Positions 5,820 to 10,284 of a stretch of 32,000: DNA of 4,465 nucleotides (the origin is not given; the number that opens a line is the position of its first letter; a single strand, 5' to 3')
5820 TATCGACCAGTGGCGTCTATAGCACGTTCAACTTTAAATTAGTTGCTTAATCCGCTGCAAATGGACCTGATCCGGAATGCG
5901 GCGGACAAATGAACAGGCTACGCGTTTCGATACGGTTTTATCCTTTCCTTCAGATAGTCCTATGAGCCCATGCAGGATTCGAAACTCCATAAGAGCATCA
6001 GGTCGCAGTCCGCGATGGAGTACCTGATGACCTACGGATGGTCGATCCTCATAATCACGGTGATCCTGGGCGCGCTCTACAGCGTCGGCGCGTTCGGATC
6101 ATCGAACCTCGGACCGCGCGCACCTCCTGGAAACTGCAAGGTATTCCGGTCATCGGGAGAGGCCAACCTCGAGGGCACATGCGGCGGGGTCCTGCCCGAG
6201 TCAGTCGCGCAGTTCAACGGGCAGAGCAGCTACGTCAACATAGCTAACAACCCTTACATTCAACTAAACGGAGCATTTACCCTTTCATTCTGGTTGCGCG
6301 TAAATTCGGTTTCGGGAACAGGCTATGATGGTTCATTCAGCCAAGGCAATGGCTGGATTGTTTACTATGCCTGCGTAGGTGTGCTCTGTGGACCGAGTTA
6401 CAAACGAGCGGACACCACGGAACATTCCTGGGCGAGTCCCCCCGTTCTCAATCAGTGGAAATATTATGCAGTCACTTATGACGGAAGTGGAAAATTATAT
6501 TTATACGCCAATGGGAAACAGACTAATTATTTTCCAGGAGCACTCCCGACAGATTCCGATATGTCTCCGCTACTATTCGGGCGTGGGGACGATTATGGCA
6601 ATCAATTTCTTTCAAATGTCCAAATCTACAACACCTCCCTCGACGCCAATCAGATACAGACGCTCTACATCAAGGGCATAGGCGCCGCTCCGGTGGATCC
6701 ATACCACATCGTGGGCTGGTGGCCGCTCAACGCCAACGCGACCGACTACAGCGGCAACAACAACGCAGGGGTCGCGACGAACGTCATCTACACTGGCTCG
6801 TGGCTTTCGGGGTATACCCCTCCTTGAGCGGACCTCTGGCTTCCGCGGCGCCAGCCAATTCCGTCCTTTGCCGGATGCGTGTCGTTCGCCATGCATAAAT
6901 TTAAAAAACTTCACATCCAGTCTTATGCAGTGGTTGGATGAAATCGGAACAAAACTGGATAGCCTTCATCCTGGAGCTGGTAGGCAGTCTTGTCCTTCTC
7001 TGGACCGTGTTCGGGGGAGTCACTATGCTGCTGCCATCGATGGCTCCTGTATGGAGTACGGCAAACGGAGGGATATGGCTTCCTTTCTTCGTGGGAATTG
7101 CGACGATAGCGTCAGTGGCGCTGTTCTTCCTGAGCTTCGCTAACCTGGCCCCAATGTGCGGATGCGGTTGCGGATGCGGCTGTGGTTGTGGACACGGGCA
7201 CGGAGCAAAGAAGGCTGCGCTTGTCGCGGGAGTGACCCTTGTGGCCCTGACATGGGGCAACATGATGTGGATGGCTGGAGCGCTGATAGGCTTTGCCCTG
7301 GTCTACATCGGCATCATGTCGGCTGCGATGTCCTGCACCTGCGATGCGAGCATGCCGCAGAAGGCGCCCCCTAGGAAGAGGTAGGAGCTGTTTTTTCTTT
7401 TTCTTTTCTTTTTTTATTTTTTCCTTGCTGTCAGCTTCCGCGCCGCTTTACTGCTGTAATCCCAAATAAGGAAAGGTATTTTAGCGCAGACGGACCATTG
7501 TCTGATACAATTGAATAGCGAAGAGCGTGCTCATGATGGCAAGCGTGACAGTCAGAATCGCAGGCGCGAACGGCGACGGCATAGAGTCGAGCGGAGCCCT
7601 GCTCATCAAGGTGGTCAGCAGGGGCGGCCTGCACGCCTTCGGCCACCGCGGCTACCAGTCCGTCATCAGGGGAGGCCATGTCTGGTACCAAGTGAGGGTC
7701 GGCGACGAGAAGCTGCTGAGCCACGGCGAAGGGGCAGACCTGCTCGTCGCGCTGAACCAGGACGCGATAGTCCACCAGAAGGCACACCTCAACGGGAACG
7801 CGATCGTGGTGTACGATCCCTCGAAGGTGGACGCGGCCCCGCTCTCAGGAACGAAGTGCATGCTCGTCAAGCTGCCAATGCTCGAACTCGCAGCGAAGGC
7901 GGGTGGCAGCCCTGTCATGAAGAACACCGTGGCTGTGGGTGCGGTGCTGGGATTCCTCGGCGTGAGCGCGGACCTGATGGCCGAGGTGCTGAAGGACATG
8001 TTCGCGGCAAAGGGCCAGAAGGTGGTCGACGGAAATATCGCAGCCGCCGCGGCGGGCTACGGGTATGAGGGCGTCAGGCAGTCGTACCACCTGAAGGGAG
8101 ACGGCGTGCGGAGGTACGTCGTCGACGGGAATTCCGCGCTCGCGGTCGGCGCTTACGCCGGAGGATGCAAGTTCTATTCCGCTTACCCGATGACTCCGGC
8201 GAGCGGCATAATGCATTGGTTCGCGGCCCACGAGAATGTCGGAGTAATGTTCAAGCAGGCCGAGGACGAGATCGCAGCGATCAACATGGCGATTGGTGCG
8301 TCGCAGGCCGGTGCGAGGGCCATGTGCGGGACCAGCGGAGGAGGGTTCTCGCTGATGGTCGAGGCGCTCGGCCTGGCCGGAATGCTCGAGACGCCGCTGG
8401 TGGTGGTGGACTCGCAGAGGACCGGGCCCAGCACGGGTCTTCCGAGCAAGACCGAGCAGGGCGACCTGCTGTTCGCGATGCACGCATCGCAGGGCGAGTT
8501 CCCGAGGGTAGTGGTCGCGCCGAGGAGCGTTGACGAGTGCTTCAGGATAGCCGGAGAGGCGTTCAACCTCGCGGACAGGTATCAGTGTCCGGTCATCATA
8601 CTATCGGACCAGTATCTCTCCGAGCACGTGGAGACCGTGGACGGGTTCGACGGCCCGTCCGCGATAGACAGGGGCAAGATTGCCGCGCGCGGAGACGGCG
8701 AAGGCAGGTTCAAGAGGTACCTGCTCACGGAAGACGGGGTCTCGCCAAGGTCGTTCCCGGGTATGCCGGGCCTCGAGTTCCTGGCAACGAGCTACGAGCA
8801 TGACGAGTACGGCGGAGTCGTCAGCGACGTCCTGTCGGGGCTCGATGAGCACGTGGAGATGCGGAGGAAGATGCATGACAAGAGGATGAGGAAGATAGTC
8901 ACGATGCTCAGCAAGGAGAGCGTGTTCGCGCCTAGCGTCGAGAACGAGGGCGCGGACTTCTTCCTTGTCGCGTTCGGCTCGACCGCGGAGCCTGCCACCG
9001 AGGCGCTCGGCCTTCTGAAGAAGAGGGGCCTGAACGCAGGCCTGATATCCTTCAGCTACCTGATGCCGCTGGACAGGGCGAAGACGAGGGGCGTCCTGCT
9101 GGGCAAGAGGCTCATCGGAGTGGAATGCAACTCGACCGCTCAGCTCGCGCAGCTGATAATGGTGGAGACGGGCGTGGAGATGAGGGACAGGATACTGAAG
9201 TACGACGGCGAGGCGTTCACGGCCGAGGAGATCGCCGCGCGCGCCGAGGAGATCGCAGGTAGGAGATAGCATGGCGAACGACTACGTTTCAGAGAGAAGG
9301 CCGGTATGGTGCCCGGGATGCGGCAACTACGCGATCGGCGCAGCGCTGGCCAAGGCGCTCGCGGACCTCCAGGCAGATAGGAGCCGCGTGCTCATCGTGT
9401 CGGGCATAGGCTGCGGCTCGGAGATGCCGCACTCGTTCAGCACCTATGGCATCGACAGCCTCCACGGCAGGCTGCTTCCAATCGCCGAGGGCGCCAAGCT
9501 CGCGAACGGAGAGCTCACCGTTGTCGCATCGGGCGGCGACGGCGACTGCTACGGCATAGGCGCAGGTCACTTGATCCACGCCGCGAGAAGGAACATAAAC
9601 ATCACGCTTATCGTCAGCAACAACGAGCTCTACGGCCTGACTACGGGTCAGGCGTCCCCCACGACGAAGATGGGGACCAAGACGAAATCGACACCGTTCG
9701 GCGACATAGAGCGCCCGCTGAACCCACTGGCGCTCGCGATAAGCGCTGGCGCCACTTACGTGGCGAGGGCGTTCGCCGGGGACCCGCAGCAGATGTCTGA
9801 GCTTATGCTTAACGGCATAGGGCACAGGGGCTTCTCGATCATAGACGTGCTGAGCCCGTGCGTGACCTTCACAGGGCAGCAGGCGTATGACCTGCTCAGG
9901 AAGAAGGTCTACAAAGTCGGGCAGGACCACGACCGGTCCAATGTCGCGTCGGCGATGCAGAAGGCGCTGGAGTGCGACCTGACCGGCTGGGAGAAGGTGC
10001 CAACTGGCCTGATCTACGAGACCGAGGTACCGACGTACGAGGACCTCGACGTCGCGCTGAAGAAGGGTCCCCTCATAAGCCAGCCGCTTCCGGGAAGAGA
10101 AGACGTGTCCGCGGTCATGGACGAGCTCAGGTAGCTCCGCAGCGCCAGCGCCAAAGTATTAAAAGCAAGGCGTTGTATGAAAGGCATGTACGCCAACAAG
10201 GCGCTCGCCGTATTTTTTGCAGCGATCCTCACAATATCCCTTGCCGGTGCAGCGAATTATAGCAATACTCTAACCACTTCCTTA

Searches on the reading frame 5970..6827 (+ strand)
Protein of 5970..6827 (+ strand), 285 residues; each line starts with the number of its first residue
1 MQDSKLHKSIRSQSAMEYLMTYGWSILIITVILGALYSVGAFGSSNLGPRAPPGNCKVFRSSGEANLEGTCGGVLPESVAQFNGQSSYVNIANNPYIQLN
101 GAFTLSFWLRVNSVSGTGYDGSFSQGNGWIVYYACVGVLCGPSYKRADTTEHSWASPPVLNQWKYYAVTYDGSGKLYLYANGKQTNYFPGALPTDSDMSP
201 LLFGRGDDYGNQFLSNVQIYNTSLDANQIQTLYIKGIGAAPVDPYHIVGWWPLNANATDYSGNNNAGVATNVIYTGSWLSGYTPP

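Call 7: search_protein_families(library=pfam, proteins=[window:5970-6827:+], max_evalue=0.001)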
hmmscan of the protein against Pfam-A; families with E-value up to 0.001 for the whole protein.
window:5970-6827:+ (285 aa): 1 family
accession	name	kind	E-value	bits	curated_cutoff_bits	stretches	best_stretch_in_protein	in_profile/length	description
PF13385.13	Laminin_G_3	-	7.2e-17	62.4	27.6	1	83-230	1-151/151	Concanavalin A-like lectin/glucanases superfamily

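Call 80: search_protein_families(library=ncbifam, proteins=[window:5970-6827:+], max_evalue=0.01)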
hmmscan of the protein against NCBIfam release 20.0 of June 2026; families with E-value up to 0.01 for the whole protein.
window:5970-6827:+ (285 aa): 1 family
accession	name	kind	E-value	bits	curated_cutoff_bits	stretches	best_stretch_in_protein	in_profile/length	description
NF052521.1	TafC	equivalog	2.3e-05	23.7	410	0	78-115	193-230/373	TafC family fimbrial protein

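Call 89: find_encoding_contigs(protein=window:5970-6827:+, flank=10000, max_places=3)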
Protein window:5970-6827:+ (285 aa): no gene with exactly this product is on record in the collection.

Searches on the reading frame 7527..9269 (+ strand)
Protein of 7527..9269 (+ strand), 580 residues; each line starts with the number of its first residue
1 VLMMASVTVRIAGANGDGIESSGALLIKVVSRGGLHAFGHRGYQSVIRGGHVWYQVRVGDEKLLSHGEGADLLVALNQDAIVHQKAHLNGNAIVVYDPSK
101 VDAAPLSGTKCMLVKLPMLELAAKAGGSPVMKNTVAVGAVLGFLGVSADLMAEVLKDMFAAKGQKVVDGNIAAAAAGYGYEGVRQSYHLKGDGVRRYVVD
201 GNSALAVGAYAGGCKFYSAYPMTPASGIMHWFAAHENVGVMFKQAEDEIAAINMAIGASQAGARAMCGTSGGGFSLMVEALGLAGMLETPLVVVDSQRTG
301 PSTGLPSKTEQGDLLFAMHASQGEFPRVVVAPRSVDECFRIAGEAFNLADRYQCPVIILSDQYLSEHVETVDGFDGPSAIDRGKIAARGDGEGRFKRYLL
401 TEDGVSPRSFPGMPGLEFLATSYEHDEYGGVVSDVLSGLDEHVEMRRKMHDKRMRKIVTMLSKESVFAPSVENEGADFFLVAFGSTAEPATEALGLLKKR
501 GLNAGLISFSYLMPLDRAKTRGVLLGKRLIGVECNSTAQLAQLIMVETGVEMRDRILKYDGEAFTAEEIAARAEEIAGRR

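Call 7: search_protein_families(library=pfam, proteins=[window:7527-9269:+], max_evalue=0.001)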
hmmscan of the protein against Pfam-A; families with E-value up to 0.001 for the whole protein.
window:7527-9269:+ (580 aa): 3 families
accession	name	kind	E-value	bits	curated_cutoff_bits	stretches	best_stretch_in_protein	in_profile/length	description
PF01855.24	POR_N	-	3.2e-56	191.1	27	1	208-435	2-221/231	Pyruvate flavodoxin/ferredoxin oxidoreductase, thiamine diP-bdg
PF01558.24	POR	-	5.5e-35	121.5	27.4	1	16-178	2-172/173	Pyruvate ferredoxin/flavodoxin oxidoreductase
PF02780.25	Transketolase_C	-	2.8e-06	27.7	25.9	1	471-521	5-55/124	Transketolase, C-terminal domain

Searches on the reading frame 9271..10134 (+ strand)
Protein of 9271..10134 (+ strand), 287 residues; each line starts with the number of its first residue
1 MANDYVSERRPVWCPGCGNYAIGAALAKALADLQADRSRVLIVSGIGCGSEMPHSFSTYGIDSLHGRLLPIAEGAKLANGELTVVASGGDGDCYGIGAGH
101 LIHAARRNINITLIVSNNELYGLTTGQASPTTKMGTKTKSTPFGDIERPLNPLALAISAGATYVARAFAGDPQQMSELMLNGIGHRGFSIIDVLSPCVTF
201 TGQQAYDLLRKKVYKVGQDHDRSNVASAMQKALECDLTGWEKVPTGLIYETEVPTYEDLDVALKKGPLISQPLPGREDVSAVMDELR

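Call 7: search_protein_families(library=pfam, proteins=[window:9271-10134:+], max_evalue=0.001)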
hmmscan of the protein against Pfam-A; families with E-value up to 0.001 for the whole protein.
window:9271-10134:+ (287 aa): 2 families
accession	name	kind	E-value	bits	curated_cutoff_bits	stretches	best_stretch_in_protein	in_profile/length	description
PF02775.26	TPP_enzyme_C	-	3.8e-28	98.6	21.9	1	52-193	17-151/151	Thiamine pyrophosphate enzyme, C-terminal TPP binding domain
PF12367.13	PFO_beta_C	-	8.9e-14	51.7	24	1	197-259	1-60/66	Pyruvate ferredoxin oxidoreductase beta subunit C terminal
